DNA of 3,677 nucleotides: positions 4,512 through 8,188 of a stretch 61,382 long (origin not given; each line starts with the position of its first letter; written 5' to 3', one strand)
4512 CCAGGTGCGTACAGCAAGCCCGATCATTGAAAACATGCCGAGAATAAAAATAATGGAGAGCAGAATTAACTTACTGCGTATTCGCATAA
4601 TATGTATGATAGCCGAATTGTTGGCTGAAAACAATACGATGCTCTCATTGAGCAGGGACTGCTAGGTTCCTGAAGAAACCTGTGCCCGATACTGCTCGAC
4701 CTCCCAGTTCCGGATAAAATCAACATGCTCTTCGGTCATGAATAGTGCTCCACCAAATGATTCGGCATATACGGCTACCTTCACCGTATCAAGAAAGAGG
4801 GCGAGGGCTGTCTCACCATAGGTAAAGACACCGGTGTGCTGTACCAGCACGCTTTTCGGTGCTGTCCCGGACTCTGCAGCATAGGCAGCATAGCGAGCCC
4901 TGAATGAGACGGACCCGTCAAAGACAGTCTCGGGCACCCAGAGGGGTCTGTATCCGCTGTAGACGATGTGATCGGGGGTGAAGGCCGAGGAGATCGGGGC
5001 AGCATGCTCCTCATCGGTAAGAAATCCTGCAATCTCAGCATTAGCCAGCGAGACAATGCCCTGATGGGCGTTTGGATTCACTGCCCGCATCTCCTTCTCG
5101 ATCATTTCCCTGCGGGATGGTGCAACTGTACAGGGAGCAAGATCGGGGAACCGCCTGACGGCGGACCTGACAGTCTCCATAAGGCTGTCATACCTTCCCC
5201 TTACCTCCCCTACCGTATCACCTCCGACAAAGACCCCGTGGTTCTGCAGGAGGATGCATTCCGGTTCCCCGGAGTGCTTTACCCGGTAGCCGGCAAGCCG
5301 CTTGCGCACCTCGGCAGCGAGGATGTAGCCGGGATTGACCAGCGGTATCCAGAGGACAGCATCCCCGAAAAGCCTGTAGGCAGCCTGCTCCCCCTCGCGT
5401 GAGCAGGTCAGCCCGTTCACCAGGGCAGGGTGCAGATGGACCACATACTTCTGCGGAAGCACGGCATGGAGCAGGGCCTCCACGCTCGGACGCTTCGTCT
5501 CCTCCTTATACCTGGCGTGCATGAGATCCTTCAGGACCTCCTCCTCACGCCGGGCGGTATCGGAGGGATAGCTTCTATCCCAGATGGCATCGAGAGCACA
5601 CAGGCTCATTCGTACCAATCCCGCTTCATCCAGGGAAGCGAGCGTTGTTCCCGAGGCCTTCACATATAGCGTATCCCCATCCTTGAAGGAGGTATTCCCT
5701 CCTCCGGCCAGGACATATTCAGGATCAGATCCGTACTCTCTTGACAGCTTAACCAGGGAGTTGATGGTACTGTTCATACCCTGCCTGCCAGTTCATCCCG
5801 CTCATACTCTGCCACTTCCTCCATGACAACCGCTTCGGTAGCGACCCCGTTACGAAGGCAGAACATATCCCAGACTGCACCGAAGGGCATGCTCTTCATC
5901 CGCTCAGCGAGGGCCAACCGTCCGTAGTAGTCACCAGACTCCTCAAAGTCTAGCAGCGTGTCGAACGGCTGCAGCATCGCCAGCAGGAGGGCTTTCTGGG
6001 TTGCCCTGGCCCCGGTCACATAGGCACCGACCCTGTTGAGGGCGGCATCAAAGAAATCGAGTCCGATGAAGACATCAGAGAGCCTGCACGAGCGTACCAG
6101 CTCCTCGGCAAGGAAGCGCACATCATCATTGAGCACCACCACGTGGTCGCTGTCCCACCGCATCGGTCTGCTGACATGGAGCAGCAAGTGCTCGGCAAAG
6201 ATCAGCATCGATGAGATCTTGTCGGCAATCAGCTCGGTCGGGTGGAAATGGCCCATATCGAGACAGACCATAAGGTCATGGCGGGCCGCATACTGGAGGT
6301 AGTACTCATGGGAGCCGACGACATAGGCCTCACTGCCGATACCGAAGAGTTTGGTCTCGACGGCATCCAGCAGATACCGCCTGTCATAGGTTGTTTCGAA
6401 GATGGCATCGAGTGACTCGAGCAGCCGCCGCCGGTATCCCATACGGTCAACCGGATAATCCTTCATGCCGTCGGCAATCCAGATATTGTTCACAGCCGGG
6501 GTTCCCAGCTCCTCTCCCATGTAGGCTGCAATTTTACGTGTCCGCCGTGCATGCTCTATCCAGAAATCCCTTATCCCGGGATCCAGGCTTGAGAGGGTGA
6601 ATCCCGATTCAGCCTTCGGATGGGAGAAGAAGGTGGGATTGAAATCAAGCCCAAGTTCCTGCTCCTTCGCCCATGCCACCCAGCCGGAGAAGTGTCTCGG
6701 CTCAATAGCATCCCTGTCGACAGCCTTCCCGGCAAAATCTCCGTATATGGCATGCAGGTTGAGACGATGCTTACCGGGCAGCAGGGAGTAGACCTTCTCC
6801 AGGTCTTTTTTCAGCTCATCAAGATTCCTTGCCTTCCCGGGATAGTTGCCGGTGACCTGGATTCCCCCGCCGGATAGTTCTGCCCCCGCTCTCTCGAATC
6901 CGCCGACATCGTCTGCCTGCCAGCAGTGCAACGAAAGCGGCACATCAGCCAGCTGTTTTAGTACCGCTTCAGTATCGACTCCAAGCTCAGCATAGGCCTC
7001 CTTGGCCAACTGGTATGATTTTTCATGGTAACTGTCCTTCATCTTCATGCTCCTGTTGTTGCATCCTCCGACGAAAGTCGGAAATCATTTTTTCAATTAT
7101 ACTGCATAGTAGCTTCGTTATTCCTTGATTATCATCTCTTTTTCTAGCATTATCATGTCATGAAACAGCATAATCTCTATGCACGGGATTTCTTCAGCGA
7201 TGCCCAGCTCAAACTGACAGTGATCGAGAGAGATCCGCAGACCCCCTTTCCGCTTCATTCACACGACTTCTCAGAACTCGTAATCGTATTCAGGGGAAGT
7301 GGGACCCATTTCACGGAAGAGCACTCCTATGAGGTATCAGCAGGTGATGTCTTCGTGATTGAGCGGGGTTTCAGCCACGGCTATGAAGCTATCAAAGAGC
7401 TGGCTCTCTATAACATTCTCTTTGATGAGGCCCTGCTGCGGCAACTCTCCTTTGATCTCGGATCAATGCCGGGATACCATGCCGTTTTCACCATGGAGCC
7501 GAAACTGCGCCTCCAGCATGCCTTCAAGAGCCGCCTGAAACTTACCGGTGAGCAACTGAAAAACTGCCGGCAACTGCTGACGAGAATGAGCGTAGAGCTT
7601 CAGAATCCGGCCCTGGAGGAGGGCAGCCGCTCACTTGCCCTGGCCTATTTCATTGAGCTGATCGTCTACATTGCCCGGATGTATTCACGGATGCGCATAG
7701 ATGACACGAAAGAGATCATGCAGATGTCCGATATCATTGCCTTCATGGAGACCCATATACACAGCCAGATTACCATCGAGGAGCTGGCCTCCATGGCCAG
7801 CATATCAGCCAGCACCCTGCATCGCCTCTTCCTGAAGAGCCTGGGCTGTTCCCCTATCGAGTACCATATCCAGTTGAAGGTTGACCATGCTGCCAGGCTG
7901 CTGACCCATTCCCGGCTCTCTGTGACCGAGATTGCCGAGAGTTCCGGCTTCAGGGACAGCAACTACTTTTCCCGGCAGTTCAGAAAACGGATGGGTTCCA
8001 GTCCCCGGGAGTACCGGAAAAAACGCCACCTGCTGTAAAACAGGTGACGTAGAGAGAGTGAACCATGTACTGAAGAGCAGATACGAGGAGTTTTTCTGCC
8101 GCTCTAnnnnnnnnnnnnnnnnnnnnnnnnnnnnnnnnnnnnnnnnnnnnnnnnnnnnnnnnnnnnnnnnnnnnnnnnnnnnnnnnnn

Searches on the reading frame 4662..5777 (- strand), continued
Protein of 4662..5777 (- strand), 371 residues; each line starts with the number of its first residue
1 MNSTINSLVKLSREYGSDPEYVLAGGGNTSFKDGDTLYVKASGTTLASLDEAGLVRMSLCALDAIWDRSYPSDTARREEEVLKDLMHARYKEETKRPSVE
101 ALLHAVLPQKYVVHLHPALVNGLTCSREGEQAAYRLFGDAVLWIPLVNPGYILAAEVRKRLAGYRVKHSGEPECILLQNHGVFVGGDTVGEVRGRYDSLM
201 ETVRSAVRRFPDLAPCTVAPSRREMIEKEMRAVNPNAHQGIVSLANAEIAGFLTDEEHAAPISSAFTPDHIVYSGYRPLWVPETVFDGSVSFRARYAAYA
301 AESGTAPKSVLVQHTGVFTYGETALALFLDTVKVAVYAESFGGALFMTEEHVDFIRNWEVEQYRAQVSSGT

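Call 90: fold_search(model_id=the predicted structure, library=pdb)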
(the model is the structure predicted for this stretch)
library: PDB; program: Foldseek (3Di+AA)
matches with E <= 10: 340; with E <= 0.001: 83
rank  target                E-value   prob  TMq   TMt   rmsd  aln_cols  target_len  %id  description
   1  3m4r                  4.8e-14  1.00  0.47  0.79   2.8       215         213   30  Structure of the N-terminal Class II Aldolase domain of a conserved protein from Thermoplasma acidophilum (released 2010-04-14)
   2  2opi_B                2.2e-10  1.00  0.40  0.67  15.4       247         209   17  Crystal Structure of L-fuculose-1-phosphate aldolase from Bacteroides thetaiotaomicron (released 2007-02-27)
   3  2opi_A                3.6e-10  1.00  0.40  0.70  13.0       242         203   17  Crystal Structure of L-fuculose-1-phosphate aldolase from Bacteroides thetaiotaomicron (released 2007-02-27)
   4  6voq                  4.2e-09  1.00  0.39  0.68   4.4       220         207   20  Crystal structure of YgbL, a putative aldolase/epimerase/decarboxylase from Klebsiella pneumoniae (released 2020-02-19)
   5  6vop                  6.6e-09  1.00  0.39  0.67   4.5       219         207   20  Crystal structure of YgbL, a putative aldolase/epimerase/decarboxylase from Escherichia coli (released 2020-02-19)
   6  2irp_B                2.8e-08  1.00  0.38  0.66   5.0       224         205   18  Crystal structure of the l-fuculose-1-phosphate aldolase (aq_1979) from aquifex aeolicus VF5 (released 2007-10-30)
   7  8ix6                  4.1e-08  1.00  0.33  0.52   7.9       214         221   11  Crystal structure of Pyruvic Oxime Dioxygenase (POD) from Bradyrhizobium sp. WSM3983 (released 2024-04-03)
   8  2irp_A                5.8e-08  1.00  0.38  0.65   5.0       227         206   18  Crystal structure of the l-fuculose-1-phosphate aldolase (aq_1979) from aquifex aeolicus VF5 (released 2007-10-30)
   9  4c24                  6.1e-08  1.00  0.39  0.65   3.5       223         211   15  L-fuculose 1-phosphate aldolase (released 2013-12-11)
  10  4c25                  6.5e-08  1.00  0.37  0.62  14.9       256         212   13  L-fuculose 1-phosphate aldolase (released 2013-12-18)
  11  1dzu                  7.3e-08  1.00  0.37  0.62  15.4       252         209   13  L-Fuculose-1-Phosphate Aldolase from Escherichia coli Mutant T26A (released 2000-06-02)
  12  1dzz                  1.1e-07  1.00  0.37  0.62  15.1       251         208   13  L-Fuculose-1-Phosphate Aldolase from Escherichia coli Mutant Y113F (released 2000-06-02)
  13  8iqa_C                1.1e-07  1.00  0.37  0.55   5.4       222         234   13  Crystal structure of Pyruvic Oxime Dioxygenase (POD) from Alcaligenes faecalis deleted N-terminal 18 residues (released 2024-03-20)
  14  1dzx                  1.1e-07  1.00  0.35  0.60  15.3       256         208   14  L-Fuculose-1-Phosphate Aldolase from Escherichia coli Mutant R212A (released 2000-06-02)
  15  1dzw                  1.3e-07  1.00  0.36  0.62   6.2       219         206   15  L-Fuculose-1-Phosphate Aldolase from Escherichia coli Mutant F131A (released 2000-06-02)
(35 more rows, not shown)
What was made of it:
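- Tried and rejected: Foldseek ranks FucA, YgbL and AraD alike (call 90).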

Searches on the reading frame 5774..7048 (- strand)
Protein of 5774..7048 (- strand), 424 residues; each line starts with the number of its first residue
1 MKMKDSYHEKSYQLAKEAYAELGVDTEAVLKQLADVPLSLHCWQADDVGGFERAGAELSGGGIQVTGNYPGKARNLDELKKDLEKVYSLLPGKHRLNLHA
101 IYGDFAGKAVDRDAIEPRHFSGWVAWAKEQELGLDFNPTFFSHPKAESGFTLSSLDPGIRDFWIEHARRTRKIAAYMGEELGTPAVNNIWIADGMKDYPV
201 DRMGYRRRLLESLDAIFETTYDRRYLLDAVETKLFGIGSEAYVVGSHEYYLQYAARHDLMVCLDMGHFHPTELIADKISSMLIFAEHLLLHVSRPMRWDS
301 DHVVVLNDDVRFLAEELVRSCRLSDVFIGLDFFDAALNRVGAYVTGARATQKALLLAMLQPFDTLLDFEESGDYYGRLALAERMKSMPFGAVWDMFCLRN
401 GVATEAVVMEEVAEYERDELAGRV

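Call 5: search_protein_families(library=ncbifam, proteins=[window:5774-7048:-], max_evalue=0.00001)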
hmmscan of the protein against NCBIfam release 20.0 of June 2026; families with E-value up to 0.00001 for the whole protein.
window:5774-7048:- (424 aa): 2 families
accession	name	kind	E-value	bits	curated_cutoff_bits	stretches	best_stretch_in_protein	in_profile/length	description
NF002203.0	PRK01076.1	equivalog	5.3e-195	648.4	572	1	9-423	6-418/419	L-rhamnose isomerase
TIGR01748.1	rhaA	equivalog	2.3e-181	603.4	584.95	1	9-421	2-412/414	L-rhamnose isomerase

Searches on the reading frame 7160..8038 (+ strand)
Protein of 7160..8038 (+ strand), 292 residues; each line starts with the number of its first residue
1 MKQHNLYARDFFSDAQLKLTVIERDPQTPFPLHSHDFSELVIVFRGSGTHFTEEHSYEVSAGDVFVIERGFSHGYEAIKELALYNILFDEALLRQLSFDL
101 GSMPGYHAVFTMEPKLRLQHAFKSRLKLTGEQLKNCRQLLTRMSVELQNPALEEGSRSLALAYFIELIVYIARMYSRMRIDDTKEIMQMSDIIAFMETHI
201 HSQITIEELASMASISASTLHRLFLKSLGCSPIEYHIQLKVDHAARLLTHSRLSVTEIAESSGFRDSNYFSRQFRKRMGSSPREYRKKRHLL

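Call 5: search_protein_families(library=ncbifam, proteins=[window:7160-8038:+], max_evalue=0.00001)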
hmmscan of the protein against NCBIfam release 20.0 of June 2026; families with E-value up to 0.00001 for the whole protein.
window:7160-8038:+ (292 aa): 29 families (the best 25 are shown)
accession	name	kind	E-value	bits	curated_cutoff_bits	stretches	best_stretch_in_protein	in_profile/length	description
NF010028.0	PRK13503.1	equivalog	7.1e-46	156.8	288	1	5-289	3-273/278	HTH-type transcriptional activator RhaS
NF010025.2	PRK13500.1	equivalog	3.3e-38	131.9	525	1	4-289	5-278/282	HTH-type transcriptional activator RhaR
NF010026.0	PRK13501.1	equivalog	3.6e-38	131.4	363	1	6-288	7-277/290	HTH-type transcriptional activator RhaR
NF010027.0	PRK13502.1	equivalog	8.6e-34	117.3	384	1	2-287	3-276/282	HTH-type transcriptional activator RhaR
NF052371.1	TransRegGbdRPseu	equivalog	1.7e-23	83.3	480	1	187-289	225-327/365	choline metabolism transcriptional regulator GbdR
NF007860.0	PRK10572.1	equivalog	4e-23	81.7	208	1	150-289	148-285/292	arabinose operon transcriptional regulator AraC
NF047455.1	TF_Staph_AryK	equivalog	1.4e-21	76.5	850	1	39-290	24-260/759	transcriptional regulator AryK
NF049932.1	TranspRegBtr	equivalog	7.9e-21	74.2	900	1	153-290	130-267/531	bacillibactin transport transcriptional regulator Btr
NF006902.0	PRK09393.1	equivalog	9.8e-20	71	425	1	180-288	213-321/327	transcriptional regulator FtrA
TIGR04094.1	adjacent_YSIRK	equivalog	7.3e-19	68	200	1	169-286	269-383/383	YSIRK-targeted surface antigen transcriptional regulator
NF033869.1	viru_reg_Rsp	equivalog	1.2e-16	60.3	400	1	187-287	147-247/701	AraC family transcriptional regulator Rsp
NF047788.1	TransRegPocR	equivalog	7.9e-15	54.9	500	1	183-289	185-291/296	transcriptional regulator PocR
NF007243.0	PRK09685.1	equivalog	5.3e-14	52.3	199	1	134-288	147-301/303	transcriptional regulator FeaR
TIGR02297.1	HpaA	equivalog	3.5e-13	49.4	274.65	1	31-288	37-287/287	4-hydroxyphenylacetate catabolism regulatory protein HpaA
NF007693.0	PRK10371.1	equivalog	7.5e-13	48.3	253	1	184-287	195-298/309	transcriptional regulator MelR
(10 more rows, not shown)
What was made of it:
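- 7160..8038 (+): AraC-family (RhaS/RhaR-like) regulator, divergent from rhaA. Call 5.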
